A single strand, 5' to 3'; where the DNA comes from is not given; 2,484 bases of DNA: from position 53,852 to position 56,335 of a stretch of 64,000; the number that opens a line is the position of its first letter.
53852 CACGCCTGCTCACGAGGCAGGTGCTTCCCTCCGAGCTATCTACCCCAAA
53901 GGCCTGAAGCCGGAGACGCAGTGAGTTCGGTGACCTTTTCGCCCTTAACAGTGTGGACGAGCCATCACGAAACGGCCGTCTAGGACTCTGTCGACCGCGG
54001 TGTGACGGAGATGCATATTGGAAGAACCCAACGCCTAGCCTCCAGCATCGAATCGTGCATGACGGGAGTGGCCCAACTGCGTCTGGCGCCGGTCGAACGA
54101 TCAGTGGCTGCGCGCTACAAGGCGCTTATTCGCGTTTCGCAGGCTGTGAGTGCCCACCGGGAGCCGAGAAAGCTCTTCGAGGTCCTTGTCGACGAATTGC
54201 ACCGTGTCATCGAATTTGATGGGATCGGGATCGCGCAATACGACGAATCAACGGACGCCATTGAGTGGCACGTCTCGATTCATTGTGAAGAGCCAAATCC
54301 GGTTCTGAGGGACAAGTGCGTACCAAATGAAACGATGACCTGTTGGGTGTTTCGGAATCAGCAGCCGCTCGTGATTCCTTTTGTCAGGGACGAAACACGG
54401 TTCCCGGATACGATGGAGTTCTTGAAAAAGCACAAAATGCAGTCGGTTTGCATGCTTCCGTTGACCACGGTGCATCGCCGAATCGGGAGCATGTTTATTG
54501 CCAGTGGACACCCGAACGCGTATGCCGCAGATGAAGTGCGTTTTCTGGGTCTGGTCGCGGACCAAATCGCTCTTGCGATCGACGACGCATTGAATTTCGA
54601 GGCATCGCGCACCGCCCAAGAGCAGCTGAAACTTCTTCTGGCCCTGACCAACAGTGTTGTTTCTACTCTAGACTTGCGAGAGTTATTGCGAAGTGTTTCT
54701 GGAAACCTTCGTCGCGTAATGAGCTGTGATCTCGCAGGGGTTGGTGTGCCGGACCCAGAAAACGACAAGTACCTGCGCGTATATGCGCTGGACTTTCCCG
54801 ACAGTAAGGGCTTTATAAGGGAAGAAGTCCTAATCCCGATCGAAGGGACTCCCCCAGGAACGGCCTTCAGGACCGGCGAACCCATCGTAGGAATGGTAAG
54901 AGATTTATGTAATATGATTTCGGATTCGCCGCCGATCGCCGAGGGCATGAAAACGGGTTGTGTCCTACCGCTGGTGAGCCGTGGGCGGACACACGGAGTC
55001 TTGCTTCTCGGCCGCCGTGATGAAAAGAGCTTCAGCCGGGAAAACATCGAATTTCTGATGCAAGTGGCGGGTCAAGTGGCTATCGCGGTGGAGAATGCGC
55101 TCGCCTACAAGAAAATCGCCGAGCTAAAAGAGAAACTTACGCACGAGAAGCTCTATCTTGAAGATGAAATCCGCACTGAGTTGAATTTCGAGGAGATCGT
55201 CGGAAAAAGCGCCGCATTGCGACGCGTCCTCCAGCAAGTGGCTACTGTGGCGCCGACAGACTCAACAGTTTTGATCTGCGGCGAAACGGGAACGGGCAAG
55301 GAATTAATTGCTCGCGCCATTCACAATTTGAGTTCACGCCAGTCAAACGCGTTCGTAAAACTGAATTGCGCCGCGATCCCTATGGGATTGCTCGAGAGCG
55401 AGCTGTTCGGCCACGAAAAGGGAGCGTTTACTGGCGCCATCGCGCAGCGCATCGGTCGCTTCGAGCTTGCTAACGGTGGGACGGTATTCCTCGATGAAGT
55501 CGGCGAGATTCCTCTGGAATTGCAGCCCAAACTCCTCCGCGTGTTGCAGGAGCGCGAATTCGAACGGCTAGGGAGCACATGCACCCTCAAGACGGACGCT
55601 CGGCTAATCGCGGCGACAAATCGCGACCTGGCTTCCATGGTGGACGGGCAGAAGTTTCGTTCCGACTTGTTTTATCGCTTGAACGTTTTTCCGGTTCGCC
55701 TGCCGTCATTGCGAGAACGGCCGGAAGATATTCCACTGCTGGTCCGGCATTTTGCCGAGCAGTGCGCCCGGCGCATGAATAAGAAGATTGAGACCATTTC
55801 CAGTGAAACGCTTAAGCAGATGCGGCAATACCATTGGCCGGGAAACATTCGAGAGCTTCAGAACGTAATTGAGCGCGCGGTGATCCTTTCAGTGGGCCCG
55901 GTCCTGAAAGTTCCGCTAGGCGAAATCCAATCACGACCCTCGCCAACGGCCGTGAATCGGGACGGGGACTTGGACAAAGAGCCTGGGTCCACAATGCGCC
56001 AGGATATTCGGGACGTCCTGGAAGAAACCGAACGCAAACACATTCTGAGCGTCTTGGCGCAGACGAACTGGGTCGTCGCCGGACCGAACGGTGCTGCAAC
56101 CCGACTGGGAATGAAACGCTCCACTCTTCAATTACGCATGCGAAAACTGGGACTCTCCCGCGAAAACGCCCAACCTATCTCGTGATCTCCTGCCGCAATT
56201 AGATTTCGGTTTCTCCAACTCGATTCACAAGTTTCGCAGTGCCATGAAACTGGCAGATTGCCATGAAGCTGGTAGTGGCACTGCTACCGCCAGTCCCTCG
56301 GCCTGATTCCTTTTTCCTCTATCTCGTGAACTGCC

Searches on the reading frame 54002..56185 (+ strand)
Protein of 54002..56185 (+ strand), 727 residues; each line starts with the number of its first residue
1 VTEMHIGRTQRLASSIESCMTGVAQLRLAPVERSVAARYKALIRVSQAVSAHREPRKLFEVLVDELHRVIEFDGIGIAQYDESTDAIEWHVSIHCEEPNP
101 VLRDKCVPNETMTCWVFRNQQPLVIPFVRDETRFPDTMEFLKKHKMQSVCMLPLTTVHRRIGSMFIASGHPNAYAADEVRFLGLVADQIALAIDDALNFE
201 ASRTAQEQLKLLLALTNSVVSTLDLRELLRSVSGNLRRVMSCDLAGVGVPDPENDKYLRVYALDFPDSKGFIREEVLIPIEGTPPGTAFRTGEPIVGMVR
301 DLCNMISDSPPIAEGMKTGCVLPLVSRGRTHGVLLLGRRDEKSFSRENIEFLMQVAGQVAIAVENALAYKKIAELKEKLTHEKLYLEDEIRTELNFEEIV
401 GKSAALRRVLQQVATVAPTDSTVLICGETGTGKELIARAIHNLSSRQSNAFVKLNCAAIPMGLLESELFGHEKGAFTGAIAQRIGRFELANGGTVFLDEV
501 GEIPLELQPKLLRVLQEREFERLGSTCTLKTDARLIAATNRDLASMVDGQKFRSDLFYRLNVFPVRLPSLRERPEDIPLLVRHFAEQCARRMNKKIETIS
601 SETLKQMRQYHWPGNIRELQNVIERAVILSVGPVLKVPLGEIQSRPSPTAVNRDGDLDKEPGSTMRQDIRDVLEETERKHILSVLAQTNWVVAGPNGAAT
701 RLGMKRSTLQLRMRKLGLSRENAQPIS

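Call 11: search_protein_families(library=pfam, proteins=[window:54002-56185:+], max_evalue=0.001)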
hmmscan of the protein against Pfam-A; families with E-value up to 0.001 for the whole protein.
window:54002-56185:+ (727 aa): 10 families
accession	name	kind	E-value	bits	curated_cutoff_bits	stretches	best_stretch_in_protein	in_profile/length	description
PF00158.32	Sigma54_activat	-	1.5e-71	239.9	20.2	1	399-565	1-167/168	Sigma-54 interaction domain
PF13185.12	GAF_2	-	1.7e-28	100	28.6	2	223-364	2-136/136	GAF domain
PF01590.32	GAF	-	6.3e-26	91.9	22.4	2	55-193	2-133/133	GAF domain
PF25601.1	AAA_lid_14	-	4.1e-25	87.8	27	1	571-636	1-66/87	AAA+ ATPase lid domain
PF13492.12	GAF_3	-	1e-20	74.9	27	2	56-194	3-128/129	GAF domain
PF14532.12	Sigma54_activ_2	-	5.6e-19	69.2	25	1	400-570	1-138/138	Sigma-54 interaction domain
PF07728.20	AAA_5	-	2.2e-08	34.7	22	1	423-541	2-123/139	AAA domain (dynein-related subfamily)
PF02954.25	HTH_8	-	1.4e-06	28.4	22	1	673-716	2-42/42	Bacterial regulatory protein, Fis family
PF01078.27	Mg_chelatase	-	4.6e-05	23.4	20.3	0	479-542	94-159/207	Magnesium chelatase, subunit ChlI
PF00004.35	AAA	-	0.00081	20.3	21.2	0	423-553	1-120/131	ATPase family associated with various cellular activities (AAA)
